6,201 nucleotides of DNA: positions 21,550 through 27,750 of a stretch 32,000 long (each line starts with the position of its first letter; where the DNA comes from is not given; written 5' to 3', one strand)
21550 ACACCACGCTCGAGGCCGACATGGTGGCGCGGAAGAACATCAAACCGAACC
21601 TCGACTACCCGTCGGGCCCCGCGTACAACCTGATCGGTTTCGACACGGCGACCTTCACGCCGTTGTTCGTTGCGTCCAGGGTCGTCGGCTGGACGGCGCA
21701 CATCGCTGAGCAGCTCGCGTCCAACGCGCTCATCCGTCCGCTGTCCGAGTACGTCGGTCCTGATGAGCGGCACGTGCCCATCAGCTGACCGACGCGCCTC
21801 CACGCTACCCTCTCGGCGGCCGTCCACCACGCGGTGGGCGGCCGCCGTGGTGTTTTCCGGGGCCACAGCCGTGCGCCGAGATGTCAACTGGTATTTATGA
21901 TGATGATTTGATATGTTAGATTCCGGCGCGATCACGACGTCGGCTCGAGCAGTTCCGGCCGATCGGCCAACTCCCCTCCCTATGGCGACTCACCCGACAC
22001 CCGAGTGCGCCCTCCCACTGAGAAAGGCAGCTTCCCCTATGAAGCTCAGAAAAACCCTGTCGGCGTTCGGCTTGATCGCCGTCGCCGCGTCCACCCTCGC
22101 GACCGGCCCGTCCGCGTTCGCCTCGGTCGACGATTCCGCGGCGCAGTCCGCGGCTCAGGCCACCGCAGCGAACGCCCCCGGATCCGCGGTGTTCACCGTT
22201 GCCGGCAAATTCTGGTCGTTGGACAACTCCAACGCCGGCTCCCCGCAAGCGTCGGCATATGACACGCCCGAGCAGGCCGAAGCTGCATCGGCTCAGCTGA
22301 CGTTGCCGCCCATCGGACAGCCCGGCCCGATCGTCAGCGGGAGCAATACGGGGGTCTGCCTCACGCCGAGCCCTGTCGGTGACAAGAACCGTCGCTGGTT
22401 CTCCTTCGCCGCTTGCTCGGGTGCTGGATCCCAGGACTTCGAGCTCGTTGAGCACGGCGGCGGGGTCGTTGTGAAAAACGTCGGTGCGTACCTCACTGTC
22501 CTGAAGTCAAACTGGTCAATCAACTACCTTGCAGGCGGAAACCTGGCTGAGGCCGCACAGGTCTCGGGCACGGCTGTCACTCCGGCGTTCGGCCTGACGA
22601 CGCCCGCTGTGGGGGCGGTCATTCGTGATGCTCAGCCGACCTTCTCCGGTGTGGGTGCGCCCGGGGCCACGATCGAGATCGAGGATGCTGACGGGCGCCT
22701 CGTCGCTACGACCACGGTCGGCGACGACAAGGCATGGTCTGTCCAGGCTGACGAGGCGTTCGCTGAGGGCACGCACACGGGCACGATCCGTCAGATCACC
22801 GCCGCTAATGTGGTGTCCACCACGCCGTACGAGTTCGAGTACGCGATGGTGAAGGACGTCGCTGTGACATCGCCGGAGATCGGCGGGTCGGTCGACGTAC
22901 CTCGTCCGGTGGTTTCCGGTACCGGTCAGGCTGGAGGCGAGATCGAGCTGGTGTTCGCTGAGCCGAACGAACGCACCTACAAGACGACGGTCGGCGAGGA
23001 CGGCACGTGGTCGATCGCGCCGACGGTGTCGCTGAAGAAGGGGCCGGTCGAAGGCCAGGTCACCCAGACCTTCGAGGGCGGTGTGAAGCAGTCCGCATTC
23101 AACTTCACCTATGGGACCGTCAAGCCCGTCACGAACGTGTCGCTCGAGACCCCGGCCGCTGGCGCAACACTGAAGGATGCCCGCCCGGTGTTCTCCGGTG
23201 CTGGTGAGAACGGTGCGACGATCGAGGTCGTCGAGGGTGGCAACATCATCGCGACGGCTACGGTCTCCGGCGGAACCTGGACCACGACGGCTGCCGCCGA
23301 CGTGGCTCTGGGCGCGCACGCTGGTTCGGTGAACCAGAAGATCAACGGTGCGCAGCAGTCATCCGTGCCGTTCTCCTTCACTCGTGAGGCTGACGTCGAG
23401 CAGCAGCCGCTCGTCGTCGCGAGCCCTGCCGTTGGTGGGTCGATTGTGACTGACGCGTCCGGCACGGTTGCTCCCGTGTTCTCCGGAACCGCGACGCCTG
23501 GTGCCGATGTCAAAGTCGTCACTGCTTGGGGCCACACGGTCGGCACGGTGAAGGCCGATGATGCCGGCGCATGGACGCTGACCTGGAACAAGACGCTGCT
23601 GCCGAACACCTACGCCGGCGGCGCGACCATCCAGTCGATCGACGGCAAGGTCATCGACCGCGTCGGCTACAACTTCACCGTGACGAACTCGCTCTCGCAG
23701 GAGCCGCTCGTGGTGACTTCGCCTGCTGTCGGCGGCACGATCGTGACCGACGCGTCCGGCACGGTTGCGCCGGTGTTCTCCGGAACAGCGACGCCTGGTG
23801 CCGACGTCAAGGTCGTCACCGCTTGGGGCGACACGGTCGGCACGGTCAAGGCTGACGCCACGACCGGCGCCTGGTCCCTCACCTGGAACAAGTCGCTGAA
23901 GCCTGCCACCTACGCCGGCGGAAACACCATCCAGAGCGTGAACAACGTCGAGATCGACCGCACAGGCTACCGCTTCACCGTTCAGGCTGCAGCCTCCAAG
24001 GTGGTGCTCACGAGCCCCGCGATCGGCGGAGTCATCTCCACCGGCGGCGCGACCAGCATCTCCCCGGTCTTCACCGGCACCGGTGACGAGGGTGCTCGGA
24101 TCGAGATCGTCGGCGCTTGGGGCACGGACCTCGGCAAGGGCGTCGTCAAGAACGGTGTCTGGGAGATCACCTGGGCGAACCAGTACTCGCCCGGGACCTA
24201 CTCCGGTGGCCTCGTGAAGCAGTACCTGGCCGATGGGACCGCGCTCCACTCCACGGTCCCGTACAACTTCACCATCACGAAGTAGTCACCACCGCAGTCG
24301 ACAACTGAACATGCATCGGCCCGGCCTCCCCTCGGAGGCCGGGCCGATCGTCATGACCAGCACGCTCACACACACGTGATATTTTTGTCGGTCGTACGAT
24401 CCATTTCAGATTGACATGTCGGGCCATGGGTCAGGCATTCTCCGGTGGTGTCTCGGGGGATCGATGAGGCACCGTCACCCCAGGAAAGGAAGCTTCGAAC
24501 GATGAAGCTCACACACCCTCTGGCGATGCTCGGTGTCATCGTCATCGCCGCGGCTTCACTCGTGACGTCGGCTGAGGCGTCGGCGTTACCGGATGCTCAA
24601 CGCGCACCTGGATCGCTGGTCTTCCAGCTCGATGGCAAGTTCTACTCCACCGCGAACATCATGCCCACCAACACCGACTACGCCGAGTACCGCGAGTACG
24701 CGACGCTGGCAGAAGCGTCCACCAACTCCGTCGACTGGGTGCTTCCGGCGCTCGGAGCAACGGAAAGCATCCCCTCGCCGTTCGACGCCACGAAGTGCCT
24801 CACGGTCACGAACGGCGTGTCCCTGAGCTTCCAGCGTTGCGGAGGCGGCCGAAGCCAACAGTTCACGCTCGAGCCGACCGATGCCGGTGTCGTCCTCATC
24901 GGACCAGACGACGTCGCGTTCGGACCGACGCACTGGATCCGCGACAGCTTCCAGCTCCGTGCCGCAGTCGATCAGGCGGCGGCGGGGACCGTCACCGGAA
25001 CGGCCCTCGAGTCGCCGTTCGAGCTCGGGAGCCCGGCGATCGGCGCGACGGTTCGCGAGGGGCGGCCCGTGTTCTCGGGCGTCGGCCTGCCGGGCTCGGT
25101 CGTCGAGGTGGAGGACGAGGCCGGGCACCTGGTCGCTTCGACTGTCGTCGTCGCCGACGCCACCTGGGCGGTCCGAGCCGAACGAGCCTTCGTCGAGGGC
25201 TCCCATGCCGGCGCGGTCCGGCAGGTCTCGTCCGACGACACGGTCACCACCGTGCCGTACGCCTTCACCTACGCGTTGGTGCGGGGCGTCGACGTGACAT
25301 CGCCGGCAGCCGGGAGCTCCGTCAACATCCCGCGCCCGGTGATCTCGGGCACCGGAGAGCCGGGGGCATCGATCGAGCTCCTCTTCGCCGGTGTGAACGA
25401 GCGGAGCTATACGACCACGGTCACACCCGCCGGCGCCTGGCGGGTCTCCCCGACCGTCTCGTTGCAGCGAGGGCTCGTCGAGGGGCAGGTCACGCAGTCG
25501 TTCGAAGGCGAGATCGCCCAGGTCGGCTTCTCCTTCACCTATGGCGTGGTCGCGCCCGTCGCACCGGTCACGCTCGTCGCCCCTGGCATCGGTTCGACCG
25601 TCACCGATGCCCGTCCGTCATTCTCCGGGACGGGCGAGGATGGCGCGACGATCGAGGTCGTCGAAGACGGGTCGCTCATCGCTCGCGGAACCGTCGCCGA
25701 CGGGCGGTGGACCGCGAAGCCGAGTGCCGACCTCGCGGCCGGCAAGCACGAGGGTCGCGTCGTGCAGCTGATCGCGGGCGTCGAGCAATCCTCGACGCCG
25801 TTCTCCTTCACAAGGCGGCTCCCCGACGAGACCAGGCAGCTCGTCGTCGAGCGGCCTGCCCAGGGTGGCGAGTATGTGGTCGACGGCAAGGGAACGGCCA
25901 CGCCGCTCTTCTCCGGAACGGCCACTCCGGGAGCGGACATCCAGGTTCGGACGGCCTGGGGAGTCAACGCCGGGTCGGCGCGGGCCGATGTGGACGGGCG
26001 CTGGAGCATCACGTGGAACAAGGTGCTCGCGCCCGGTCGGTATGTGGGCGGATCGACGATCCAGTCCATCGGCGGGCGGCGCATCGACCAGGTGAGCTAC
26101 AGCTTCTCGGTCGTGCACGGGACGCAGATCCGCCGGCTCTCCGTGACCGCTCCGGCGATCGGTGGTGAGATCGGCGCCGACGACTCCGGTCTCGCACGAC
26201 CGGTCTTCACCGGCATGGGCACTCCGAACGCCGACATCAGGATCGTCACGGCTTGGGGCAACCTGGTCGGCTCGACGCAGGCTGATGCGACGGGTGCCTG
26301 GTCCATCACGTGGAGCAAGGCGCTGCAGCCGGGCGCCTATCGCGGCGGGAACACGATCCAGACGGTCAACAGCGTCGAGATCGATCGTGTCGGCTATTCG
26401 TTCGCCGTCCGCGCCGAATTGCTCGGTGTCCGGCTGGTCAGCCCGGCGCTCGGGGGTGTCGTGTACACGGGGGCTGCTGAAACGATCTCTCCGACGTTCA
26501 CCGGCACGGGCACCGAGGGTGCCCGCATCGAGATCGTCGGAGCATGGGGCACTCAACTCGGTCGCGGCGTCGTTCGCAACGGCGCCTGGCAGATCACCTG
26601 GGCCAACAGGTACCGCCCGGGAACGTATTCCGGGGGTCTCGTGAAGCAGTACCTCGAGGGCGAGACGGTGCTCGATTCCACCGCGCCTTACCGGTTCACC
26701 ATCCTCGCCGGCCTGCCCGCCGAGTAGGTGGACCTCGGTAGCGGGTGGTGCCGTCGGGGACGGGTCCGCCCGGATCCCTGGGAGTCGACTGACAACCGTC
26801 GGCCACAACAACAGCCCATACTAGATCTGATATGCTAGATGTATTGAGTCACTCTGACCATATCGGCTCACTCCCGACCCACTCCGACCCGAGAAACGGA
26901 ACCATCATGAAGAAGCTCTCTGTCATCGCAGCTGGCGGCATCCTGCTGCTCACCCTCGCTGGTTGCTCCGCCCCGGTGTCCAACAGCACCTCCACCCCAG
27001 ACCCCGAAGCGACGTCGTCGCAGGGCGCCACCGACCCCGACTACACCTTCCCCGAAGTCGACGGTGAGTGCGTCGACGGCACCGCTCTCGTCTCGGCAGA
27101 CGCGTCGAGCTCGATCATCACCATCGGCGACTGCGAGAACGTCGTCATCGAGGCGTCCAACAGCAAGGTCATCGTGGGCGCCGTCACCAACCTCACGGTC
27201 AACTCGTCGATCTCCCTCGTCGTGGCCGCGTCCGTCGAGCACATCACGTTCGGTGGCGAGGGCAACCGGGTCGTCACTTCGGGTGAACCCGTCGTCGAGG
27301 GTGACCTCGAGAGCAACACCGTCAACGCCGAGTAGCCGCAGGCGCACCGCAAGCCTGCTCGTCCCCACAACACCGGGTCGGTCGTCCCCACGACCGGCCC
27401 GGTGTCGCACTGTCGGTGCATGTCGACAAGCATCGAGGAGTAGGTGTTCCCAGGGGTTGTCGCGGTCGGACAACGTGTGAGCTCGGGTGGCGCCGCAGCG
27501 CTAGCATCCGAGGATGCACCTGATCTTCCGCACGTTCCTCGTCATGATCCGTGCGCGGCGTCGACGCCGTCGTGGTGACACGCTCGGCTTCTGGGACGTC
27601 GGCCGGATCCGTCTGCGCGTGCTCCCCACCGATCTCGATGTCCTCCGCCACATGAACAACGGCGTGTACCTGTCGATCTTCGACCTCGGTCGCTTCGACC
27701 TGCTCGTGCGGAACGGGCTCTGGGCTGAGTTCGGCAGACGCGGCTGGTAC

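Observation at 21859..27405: Terminator-bounded three-gene module: two tandem anchor-less Ig-repeat secreted paralogues plus a DUF3060-like lipoprotein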

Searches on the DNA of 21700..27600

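Call 22: search_rna_families(source=window, start=21700, end=27600, threshold=evalue, max_evalue=5)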
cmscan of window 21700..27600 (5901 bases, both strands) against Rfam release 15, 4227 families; matches with E-value up to 5: 5.
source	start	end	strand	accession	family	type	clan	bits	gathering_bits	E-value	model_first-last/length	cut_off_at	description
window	24314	24347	+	RF01812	Pxr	Gene; sRNA;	-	19.5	80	4.8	67-101/109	no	Pxr regulatory sRNA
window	24304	24361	-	RF03960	mir-6644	Gene; miRNA;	-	18.9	82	3.5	1-67/67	no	mir-6644 microRNA precursor family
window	25777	25799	-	RF02031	tpke11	Gene; sRNA;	-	18.8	43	2.2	23-45/77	no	tpke11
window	25777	25799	+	RF02031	tpke11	Gene; sRNA;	-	18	43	3.7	23-45/77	no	tpke11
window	23951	24095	-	RF03018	RT-15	Gene; sRNA;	-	15.2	82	3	1-192/192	no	RT-15 RNA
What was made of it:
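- Tried and rejected: Rfam scan of 21700-27600 at permissive E. Only chance-level hits, so there is no known riboswitch or leader (call 22).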
